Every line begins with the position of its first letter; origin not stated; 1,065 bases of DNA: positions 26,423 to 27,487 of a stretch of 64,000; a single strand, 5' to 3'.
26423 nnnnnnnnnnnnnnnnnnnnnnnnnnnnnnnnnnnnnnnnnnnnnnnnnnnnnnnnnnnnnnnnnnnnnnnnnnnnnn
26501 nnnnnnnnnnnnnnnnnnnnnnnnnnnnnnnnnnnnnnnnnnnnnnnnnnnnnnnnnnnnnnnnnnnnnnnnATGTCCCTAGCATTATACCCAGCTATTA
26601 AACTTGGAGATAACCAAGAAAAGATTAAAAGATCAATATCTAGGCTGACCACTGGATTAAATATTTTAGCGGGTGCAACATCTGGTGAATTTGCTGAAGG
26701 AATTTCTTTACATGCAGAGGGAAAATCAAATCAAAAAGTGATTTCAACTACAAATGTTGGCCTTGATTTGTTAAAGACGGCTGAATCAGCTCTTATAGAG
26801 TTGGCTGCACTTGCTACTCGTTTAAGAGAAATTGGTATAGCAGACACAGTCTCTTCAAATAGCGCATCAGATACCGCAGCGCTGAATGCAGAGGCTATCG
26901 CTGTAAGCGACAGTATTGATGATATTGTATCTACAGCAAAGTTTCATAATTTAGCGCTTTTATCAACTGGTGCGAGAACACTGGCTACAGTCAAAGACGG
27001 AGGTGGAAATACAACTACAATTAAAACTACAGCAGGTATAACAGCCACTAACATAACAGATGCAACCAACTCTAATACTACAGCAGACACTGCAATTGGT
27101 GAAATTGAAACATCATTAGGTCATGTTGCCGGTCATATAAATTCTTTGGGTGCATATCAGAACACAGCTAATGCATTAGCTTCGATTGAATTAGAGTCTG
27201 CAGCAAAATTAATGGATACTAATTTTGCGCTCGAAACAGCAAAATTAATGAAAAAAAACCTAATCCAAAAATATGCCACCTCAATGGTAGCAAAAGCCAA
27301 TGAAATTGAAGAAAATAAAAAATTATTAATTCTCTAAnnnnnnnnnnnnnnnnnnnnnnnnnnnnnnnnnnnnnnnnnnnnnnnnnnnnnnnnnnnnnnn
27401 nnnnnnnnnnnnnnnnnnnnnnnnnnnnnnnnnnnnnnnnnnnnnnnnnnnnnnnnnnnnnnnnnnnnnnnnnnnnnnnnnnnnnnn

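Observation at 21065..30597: Four flagellin genes in three sequence classes accompanied by three FliS-like chaperone paralogs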

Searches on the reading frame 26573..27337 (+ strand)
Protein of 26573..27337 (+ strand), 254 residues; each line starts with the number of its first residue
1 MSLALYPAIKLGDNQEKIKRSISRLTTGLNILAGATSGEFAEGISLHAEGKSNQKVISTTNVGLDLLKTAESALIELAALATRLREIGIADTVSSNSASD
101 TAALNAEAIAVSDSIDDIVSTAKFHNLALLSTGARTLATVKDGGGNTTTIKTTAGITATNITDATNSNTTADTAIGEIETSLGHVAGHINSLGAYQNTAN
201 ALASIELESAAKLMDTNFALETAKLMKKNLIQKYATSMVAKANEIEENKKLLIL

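Call 3: search_protein_families(library=pfam, proteins=[window:26573-27337:+], max_evalue=1)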
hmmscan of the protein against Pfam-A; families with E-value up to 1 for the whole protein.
window:26573-27337:+ (254 aa): 3 families
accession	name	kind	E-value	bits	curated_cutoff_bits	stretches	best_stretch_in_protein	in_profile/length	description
PF00669.25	Flagellin_N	-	3.2e-12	47.1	26.6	1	11-131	14-135/139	Bacterial flagellin N-terminal helical region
PF00700.27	Flagellin_C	-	0.0077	17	23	1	170-247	6-80/86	Bacterial flagellin C-terminal helical region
PF25588.1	DUF7934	-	0.0088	15.8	30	1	155-250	154-240/333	Family of unknown function (DUF7934)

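Call 4: search_protein_families(library=ncbifam, proteins=[window:26573-27337:+], max_evalue=1)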
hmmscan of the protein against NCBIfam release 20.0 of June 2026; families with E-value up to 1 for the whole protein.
window:26573-27337:+ (254 aa): 15 families
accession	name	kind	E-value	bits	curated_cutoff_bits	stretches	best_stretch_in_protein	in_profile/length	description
NF009444.0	PRK12802.1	equivalog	1.8e-17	63.8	332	1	11-246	18-274/282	flagellin domain-containing protein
NF006469.0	PRK08869.1-4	equivalog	5.5e-15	55.6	627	2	127-244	243-367/377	flagellin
NF006468.0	PRK08869.1-3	subfamily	6.1e-15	55.2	436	2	12-131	19-139/378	polar flagellin E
NF009449.0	PRK12807.1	subfamily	3e-13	50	347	1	13-245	18-278/287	flagellin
NF009448.0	PRK12806.1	equivalog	9e-13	47.8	531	2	10-156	17-163/475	flagellin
NF006466.0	PRK08869.1-1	subfamily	1.1e-11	44.9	426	2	12-131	19-139/377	flagellin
NF006467.0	PRK08869.1-2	subfamily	2.2e-11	43.5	443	2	12-199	19-209/400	flagellin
NF038071.1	lat_flg_LafA_2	exception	1.3e-10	41.1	365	1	16-245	23-275/284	lateral flagellin LafA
NF006470.0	PRK08869.1-5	equivalog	8.9e-09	35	423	2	164-245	291-379/388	flagellin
NF005294.0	PRK06819.1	subfamily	4e-08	33.2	387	2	9-136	16-143/376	FliC/FljB family flagellin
NF009446.0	PRK12804.1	subfamily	1.3e-07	31.5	352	2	10-131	15-138/301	flagellin Hag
NF009447.0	PRK12805.1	equivalog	3.1e-06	26.9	404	1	58-139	64-145/287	FliC/FljB family flagellin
NF005953.0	PRK08026.1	subfamily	4.3e-05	23.2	619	2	157-246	450-539/548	FliC/FljB family flagellin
NF009445.0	PRK12803.1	equivalog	0.0011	18.3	450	1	57-158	63-166/335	flagellin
NF009450.0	PRK12808.1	equivalog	0.0026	17.4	476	1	13-132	18-138/476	flagellin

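Call 44: find_homologous_proteins(query=window:26573-27337:+, max_evalue=0.001)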
Query window:26573-27337:+ (254 aa): 58 proteins with E <= 0.001 among 2982 candidates.
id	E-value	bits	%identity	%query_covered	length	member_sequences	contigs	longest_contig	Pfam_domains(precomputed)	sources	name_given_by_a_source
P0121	4.6e-136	469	94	100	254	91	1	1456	PF00669.26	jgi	-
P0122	9.0e-134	462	94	100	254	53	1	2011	PF00669.26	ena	-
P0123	6.6e-125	433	86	100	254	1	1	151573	PF00669.26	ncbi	-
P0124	1.1e-124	432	93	95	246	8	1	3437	PF00669.26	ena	-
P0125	1.6e-117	409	82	100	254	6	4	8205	PF00669.26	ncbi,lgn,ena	-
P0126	7.8e-113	393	79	100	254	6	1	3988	PF00669.26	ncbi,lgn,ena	-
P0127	1.2e-109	383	75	100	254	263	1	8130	PF00669.26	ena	-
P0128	1.3e-109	383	75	100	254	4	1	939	PF00669.26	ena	-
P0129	6.3e-109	381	78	100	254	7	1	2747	PF00669.26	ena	-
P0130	7.5e-108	377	75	100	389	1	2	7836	PF00669.26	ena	-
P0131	1.4e-107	376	76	100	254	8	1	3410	PF00669.26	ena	-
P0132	1.0e-104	367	76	100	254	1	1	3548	PF00669.26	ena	-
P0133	3.1e-103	362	74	100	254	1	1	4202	PF00669.26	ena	-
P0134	9.6e-103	360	74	100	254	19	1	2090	PF00669.26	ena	-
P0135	1.7e-102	360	74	100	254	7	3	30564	PF00669.26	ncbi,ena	-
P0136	3.2e-101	355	73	100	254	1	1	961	PF00669.26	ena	-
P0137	1.3e-100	354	72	100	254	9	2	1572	PF00669.26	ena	-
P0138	2.7e-90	320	75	85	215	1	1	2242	PF00669.26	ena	-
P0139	1.4e-88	314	65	100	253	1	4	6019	PF00669.26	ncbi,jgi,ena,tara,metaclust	tara:strand:- start:720 stop:1481 length:762 start_codon:yes stop_codon:yes gene_type:complete|metac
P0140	9.1e-88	312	65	100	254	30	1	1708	PF00669.26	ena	-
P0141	6.6e-86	305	62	100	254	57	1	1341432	PF00669.26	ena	-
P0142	1.1e-85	305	62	100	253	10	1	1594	PF00669.26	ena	-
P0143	5.8e-84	299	61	100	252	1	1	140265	PF00669.26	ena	-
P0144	1.1e-83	298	61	100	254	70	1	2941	PF00669.26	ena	-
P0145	1.2e-83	298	61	100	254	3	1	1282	PF00669.26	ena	-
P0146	5.1e-83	296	62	100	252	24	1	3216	PF00669.26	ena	-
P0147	4.6e-82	293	61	100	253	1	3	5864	PF00669.26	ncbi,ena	-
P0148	5.5e-82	293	60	100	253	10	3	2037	PF00669.26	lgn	-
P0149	1.2e-80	288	61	98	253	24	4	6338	PF00669.26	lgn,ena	-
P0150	5.4e-80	286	62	98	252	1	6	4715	PF00669.26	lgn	-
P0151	3.7e-77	277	92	57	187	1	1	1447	PF00669.26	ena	-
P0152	4.3e-76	273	58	98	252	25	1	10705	PF00669.26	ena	-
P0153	1.7e-71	258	93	58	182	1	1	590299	PF00669.26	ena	-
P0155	1.7e-69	252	76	70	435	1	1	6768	PF00669.26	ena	-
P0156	3.1e-67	244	73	70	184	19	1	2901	PF00669.26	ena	-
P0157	5.9e-62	227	63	78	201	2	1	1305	PF00669.26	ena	-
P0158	2.0e-59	219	54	98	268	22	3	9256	PF00669.26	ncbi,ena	-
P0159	1.3e-58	216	53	97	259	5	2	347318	PF00669.26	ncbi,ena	-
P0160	1.0e-57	213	50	96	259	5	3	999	PF00669.26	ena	-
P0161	2.5e-56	209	51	94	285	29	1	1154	PF00669.26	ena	-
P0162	2.9e-54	202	52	93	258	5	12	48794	PF00669.26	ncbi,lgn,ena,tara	tara:strand:- start:955 stop:1731 length:777 start_codon:yes stop_codon:yes gene_type:complete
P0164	1.1e-52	197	48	98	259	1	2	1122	PF00669.26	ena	-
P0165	8.6e-52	194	48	98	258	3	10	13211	PF00700.28,PF00669.26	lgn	-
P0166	4.4e-50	188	75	50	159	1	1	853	PF00669.26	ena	-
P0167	4.9e-49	185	77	49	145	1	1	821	PF00669.26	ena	-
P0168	2.7e-42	163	48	87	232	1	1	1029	PF00669.26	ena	-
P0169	3.7e-38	149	62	54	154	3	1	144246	PF00669.26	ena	-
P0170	4.0e-34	136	52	60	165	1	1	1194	PF00669.26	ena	-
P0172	3.4e-23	101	51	50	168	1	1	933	PF00669.26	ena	-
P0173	1.3e-19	89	38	93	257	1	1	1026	PF00669.26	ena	-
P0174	1.6e-9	56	30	89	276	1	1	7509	PF00700.28,PF00669.26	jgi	-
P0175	3.4e-8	52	25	95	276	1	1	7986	PF00700.28,PF00669.26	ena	-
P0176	1.5e-7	49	28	92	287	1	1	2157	PF00700.28,PF00669.26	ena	-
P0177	1.7e-4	39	29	48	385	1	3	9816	PF07196.19,PF00700.28,PF00669.26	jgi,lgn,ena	-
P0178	8.6e-4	37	28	74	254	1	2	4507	PF00700.28,PF00669.26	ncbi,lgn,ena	-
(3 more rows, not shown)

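Call 45: find_encoding_contigs(protein=P0159, flank=10000, max_places=2)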
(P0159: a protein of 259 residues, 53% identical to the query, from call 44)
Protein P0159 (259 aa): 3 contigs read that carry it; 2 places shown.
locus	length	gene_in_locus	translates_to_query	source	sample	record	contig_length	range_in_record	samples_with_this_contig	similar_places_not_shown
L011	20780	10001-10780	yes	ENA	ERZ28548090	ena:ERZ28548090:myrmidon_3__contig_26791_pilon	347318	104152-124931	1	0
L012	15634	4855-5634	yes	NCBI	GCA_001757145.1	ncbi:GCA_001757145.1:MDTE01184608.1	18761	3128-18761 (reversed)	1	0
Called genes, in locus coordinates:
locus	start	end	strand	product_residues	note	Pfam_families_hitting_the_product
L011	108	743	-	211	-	PF02107:FlgH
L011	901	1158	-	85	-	PF22692:LlgE_F_G_D1 (weak)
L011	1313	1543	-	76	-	PF00460:Flg_bb_rod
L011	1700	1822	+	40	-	-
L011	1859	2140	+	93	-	PF00210:Ferritin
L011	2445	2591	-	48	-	-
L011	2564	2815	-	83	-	-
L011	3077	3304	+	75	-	-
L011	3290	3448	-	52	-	-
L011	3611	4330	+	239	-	PF13476:AAA_23 (weak), PF00005:ABC_tran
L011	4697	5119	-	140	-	-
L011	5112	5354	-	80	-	-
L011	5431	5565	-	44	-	PF20104:DUF6494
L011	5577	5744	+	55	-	-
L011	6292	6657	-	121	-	PF03193:RsgA_GTPase (faint), PF00005:ABC_tran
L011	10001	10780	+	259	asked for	PF00669:Flagellin_N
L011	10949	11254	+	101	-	PF02561:FliS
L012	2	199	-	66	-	?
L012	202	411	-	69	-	PF20104:DUF6494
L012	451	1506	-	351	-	PF00005:ABC_tran, PF13304:AAA_21 (faint)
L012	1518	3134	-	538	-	PF00528:BPD_transp_1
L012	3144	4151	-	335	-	PF01547:SBP_bac_1, PF13531:SBP_bac_11, PF13416:SBP_bac_8, PF13343:SBP_bac_6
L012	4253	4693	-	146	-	PF00011:HSP20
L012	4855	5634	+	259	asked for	PF00669:Flagellin_N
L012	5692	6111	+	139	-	PF02561:FliS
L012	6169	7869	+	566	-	PF00571:CBS (faint), PF00654:Voltage_CLC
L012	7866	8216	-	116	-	-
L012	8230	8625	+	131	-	PF02561:FliS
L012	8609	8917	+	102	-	-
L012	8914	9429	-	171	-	PF00300:His_Phos_1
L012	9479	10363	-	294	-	PF00535:Glycos_transf_2, PF13641:Glyco_tranf_2_3 (weak)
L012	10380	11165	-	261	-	PF01531:Glyco_transf_11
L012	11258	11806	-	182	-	PF00578:AhpC-TSA, PF08534:Redoxin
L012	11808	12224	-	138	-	PF01894:YjbQ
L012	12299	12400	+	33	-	-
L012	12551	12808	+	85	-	-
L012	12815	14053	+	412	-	PF04932:Wzy_C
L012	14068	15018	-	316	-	PF02540:NAD_synthase, PF02568:ThiI (weak), PF00958:GMP_synt_C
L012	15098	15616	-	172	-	PF00117:GATase, PF07722:Peptidase_C26 (faint)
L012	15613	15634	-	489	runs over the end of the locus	PF00478:IMPDH, PF00571:CBS, PF03060:NMO, PF01070:FMN_dh, PF01645:Glu_synthase (weak)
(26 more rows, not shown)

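Call 46: find_encoding_contigs(protein=P0141, flank=10000, max_places=1)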
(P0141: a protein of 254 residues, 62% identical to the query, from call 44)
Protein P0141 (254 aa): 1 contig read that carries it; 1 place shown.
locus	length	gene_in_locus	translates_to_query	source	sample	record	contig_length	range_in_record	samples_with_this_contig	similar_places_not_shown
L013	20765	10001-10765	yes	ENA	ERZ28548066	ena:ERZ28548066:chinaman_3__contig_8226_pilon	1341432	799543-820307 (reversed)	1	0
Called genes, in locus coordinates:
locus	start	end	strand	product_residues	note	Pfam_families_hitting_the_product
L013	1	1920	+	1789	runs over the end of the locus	PF00460:Flg_bb_rod (weak), PF22638:FlgK_D1, PF06429:Flg_bbr_C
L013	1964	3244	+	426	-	PF00669:Flagellin_N, PF00700:Flagellin_C (weak)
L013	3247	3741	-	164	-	-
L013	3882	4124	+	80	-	PF00669:Flagellin_N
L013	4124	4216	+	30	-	-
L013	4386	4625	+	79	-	PF00700:Flagellin_C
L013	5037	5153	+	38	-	-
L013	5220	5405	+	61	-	-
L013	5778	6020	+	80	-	PF00700:Flagellin_C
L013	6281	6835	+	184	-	PF00669:Flagellin_N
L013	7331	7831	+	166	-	PF00700:Flagellin_C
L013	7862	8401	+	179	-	PF02465:FliD_N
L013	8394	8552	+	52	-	-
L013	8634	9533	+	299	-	PF07195:FliD_C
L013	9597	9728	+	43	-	-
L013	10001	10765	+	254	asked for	PF00669:Flagellin_N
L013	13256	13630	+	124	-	PF02561:FliS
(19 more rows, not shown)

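Call 47: find_encoding_contigs(protein=P0162, flank=10000, max_places=2)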
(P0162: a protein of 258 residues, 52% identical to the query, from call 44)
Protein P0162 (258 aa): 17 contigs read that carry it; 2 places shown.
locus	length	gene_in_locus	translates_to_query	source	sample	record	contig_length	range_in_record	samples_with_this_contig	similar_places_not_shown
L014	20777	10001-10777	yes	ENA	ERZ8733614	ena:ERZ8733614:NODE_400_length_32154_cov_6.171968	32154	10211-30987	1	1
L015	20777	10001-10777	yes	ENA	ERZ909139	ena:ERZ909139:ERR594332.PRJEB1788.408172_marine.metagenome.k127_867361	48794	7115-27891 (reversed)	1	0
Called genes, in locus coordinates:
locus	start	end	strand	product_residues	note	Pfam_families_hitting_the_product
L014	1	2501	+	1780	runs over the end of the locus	PF00460:Flg_bb_rod (weak), PF22638:FlgK_D1, PF06429:Flg_bbr_C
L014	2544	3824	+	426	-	PF00669:Flagellin_N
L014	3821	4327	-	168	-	-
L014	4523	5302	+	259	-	PF00669:Flagellin_N, PF00700:Flagellin_C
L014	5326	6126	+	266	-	PF00669:Flagellin_N, PF00700:Flagellin_C (weak)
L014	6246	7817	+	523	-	PF00669:Flagellin_N, PF07196:Flagellin_IN (weak), PF00700:Flagellin_C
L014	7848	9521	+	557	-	PF02465:FliD_N, PF07195:FliD_C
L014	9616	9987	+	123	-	PF02561:FliS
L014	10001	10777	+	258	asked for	PF00669:Flagellin_N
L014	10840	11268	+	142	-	PF02561:FliS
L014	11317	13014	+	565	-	PF00654:Voltage_CLC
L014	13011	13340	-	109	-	-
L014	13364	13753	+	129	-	PF02561:FliS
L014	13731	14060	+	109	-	-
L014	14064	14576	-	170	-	PF00300:His_Phos_1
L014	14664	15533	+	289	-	PF08242:Methyltransf_12 (weak), PF13489:Methyltransf_23, PF08241:Methyltransf_11 (weak)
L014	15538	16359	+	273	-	-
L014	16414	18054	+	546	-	PF07719:TPR_2 (faint), PF13428:TPR_14 (faint), PF13431:TPR_17 (faint), PF00515:TPR_1 (faint), PF13181:TPR_8 (faint)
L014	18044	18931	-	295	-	PF02779:Transket_pyr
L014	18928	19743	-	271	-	PF00456:Transketolase_N, PF13292:DXP_synthase_N (weak)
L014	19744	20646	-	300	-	PF01073:3Beta_HSD (weak), PF01370:Epimerase, PF02719:Polysacc_synt_2 (faint), PF16363:GDP_Man_Dehyd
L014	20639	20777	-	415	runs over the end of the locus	PF08421:Methyltransf_13, PF13489:Methyltransf_23, PF08241:Methyltransf_11, PF08242:Methyltransf_12 (weak), PF13649:Methyltransf_25 (weak), PF08484:Methyltransf_14, PF22674:C2185-like_N (weak)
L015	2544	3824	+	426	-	PF00669:Flagellin_N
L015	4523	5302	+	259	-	PF00669:Flagellin_N, PF00700:Flagellin_C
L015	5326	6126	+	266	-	PF00669:Flagellin_N, PF00700:Flagellin_C (weak)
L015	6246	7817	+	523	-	PF00669:Flagellin_N, PF07196:Flagellin_IN (weak), PF00700:Flagellin_C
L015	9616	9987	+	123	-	PF02561:FliS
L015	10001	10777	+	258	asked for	PF00669:Flagellin_N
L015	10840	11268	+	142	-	PF02561:FliS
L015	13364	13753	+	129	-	PF02561:FliS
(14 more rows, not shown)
